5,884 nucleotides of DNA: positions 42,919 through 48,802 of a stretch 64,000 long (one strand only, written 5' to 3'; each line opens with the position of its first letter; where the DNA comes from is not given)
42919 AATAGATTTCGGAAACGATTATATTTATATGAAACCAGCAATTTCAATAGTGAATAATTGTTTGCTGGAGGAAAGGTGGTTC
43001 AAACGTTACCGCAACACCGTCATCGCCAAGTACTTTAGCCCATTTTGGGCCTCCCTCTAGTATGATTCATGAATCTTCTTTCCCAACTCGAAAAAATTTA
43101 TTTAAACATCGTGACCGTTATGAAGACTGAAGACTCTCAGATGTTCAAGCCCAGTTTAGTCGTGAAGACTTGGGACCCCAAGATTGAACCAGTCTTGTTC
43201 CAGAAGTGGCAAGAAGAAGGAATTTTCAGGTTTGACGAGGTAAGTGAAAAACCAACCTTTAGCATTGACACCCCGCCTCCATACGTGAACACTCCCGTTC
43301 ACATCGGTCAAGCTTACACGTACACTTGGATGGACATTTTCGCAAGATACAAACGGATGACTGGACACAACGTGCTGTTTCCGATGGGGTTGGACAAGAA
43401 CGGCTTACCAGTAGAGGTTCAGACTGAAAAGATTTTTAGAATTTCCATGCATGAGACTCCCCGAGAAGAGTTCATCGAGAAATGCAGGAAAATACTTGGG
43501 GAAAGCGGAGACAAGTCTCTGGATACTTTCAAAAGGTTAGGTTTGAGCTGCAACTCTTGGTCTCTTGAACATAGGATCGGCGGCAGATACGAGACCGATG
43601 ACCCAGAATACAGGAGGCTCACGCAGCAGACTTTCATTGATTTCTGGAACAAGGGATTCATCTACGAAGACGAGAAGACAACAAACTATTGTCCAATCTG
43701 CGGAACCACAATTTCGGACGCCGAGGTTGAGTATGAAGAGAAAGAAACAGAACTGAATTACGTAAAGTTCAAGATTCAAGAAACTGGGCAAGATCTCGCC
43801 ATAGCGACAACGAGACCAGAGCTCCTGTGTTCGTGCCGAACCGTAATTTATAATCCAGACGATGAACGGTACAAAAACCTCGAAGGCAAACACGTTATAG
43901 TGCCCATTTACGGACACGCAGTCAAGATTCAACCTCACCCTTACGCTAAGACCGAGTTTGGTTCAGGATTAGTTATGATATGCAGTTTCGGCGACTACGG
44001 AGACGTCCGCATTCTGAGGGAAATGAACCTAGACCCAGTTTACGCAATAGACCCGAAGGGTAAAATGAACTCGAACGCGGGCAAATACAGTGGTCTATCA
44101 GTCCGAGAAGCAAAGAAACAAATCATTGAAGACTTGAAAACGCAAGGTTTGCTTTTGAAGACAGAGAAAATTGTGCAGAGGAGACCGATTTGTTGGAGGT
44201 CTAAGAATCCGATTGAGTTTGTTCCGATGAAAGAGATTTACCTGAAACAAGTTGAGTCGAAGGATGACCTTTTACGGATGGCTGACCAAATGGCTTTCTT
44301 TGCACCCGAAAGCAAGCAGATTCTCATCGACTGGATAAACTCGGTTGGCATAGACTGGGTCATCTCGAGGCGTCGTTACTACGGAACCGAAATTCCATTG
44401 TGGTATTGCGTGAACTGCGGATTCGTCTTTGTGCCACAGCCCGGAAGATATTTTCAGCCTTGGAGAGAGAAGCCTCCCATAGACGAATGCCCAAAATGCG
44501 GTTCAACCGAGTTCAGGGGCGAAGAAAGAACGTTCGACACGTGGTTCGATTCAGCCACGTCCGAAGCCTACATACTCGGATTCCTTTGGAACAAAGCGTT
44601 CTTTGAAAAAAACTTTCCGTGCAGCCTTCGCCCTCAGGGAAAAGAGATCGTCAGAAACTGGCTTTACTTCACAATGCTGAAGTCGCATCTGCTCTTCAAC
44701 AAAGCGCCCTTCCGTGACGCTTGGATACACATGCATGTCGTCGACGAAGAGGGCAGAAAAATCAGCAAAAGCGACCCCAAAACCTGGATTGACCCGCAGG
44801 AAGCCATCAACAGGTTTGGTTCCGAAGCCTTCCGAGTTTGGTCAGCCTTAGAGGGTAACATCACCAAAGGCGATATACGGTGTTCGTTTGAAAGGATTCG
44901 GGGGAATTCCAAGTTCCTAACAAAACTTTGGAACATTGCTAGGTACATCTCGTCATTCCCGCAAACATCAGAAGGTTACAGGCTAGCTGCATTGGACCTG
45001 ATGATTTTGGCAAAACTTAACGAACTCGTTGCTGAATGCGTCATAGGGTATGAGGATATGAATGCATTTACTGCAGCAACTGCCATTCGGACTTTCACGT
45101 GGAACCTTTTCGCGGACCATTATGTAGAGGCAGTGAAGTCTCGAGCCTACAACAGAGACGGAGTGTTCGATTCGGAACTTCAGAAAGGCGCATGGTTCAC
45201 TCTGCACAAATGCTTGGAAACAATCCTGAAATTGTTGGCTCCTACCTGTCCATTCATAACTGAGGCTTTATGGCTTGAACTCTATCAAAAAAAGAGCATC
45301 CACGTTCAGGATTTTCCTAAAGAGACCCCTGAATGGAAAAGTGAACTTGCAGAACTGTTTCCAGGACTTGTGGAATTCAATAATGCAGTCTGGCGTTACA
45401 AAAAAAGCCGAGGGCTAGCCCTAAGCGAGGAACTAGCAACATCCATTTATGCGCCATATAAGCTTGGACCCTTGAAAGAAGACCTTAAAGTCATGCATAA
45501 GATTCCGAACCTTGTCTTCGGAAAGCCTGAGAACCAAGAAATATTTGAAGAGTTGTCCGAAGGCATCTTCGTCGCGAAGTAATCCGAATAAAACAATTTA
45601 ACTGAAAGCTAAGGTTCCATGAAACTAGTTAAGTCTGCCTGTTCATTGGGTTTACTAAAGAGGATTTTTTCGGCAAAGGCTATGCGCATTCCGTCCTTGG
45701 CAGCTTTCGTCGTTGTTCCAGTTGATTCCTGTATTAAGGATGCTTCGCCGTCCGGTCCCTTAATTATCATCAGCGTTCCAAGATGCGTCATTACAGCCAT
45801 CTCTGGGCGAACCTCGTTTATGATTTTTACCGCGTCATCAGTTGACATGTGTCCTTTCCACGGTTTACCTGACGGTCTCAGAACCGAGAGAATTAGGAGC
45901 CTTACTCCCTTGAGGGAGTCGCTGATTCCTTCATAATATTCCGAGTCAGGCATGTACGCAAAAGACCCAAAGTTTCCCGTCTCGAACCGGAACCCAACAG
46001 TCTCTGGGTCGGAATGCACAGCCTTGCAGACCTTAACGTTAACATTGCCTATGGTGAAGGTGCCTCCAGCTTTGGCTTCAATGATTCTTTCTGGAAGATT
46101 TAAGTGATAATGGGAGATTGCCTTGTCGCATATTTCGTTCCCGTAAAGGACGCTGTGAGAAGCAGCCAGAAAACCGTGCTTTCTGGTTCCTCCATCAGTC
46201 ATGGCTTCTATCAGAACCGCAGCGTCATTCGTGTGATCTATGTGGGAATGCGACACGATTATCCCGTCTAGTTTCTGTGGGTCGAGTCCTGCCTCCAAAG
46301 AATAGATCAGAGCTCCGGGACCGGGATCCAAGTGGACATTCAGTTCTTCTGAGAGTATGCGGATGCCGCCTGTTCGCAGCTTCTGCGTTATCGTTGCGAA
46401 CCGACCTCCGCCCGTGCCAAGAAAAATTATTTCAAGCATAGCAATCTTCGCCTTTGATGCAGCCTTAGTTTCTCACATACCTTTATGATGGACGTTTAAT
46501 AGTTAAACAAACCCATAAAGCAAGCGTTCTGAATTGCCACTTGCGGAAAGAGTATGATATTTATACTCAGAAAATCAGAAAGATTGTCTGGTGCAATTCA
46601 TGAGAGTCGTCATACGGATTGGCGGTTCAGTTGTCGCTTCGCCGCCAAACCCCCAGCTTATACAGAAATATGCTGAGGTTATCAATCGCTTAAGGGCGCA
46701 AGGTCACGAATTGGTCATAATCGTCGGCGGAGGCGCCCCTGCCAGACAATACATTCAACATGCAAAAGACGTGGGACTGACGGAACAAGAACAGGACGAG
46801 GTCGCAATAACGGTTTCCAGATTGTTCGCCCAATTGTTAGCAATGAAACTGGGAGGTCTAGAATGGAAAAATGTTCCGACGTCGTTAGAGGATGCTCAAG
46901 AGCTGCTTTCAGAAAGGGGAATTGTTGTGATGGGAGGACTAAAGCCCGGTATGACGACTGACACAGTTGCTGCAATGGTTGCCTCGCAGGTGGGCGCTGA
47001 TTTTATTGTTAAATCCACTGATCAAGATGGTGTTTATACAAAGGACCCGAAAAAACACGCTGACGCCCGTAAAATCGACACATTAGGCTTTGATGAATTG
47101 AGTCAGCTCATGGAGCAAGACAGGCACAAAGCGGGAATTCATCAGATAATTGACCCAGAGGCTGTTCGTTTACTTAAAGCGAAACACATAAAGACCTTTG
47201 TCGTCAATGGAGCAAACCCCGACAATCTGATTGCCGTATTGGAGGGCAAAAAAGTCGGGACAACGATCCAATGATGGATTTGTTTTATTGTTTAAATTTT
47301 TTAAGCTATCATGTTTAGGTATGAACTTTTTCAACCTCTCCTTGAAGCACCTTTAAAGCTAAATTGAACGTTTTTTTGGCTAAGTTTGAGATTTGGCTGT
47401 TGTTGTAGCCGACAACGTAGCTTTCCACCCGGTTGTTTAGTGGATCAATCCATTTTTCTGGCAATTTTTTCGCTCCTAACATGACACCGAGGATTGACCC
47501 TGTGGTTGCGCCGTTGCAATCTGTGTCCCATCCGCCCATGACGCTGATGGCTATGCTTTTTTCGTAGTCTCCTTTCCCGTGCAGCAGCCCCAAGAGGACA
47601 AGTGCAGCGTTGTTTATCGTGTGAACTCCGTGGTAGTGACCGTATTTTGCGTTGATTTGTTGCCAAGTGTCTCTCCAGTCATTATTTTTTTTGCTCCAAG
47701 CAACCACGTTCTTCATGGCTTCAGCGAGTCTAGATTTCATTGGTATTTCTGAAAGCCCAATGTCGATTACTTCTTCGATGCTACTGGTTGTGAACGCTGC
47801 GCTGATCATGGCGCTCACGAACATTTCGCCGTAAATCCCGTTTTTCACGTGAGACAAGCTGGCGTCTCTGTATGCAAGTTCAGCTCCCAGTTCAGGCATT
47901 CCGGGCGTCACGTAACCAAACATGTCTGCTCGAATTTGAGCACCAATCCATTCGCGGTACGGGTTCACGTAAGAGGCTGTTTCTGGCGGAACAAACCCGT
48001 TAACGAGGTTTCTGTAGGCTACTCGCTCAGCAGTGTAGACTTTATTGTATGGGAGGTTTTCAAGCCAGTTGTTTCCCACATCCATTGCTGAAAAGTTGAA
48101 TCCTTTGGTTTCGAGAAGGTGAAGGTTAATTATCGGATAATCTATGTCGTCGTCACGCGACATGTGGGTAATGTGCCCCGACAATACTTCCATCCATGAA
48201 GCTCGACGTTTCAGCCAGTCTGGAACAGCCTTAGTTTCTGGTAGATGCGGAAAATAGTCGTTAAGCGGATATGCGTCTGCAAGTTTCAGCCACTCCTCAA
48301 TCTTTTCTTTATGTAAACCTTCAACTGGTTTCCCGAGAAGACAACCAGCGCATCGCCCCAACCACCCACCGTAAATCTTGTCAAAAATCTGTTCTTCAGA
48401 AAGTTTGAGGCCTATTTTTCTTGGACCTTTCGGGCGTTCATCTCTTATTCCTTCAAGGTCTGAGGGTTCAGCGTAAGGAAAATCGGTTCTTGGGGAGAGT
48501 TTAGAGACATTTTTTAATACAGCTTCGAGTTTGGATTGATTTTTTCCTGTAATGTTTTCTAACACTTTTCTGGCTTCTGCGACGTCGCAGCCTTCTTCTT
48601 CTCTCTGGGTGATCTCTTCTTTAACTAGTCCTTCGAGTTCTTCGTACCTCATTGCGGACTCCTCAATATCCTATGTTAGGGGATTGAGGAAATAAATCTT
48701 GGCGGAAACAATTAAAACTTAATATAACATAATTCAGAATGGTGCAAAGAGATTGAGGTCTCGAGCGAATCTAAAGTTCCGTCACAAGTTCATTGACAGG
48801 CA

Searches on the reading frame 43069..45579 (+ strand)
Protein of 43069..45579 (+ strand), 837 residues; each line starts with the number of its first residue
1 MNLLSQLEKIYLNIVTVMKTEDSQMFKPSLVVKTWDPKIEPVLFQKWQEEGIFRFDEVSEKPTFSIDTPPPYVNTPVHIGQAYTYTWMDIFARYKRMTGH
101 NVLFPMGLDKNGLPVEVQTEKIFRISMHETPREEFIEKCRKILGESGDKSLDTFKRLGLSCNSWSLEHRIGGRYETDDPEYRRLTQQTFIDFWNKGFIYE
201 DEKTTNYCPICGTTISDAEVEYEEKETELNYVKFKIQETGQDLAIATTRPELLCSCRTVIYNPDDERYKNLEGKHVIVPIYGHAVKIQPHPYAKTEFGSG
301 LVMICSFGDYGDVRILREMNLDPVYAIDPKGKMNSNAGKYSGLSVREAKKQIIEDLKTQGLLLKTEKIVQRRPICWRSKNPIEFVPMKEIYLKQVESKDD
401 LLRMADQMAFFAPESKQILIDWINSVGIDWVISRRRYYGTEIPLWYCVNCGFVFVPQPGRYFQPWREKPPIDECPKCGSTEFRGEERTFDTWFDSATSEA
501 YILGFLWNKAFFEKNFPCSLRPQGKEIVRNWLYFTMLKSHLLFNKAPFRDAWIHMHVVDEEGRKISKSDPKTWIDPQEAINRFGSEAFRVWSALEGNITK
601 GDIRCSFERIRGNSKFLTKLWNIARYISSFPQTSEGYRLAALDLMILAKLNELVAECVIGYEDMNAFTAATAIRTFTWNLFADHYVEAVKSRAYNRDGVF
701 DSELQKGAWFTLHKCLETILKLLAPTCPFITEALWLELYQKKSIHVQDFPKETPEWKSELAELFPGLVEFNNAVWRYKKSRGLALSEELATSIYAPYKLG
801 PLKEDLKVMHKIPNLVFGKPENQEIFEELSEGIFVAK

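Call 89: search_protein_families(library=pfam, proteins=[window:43069-45579:+], max_evalue=0.00001)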
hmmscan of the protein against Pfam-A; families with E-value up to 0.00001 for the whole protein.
window:43069-45579:+ (837 aa): 3 families
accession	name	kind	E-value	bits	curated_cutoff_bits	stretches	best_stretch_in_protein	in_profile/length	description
PF00133.28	tRNA-synt_1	-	1.9e-70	238.2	22.7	1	43-593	2-403/414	tRNA synthetases class I (I, L, M and V)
PF08264.19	Anticodon_1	-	2.8e-30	105.6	25.1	1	644-790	2-145/148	Anticodon-binding domain of tRNA ligase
PF09334.17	tRNA-synt_1g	-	1.1e-22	80.8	20.1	1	66-222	3-137/391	tRNA synthetases class I (M)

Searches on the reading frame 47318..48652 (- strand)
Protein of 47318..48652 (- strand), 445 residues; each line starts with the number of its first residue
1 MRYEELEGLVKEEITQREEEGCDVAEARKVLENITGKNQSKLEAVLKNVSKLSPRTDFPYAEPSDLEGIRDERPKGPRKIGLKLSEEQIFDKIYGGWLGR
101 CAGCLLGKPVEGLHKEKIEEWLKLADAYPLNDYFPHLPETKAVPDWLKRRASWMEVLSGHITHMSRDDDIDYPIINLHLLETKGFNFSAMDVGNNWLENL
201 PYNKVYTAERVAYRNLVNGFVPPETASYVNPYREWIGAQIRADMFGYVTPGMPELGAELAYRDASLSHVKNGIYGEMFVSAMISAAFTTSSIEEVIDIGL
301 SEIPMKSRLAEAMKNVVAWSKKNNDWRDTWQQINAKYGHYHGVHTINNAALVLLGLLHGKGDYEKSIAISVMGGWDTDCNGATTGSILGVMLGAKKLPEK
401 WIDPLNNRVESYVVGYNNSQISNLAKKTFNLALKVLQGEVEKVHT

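Call 89: search_protein_families(library=pfam, proteins=[window:47318-48652:-], max_evalue=0.00001)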
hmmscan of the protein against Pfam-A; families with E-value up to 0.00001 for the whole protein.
window:47318-48652:- (445 aa): 1 family
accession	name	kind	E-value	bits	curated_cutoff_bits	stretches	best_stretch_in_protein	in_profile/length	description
PF03747.19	ADP_ribosyl_GH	-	4.2e-52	178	26.2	1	95-399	1-286/287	ADP-ribosylglycohydrolase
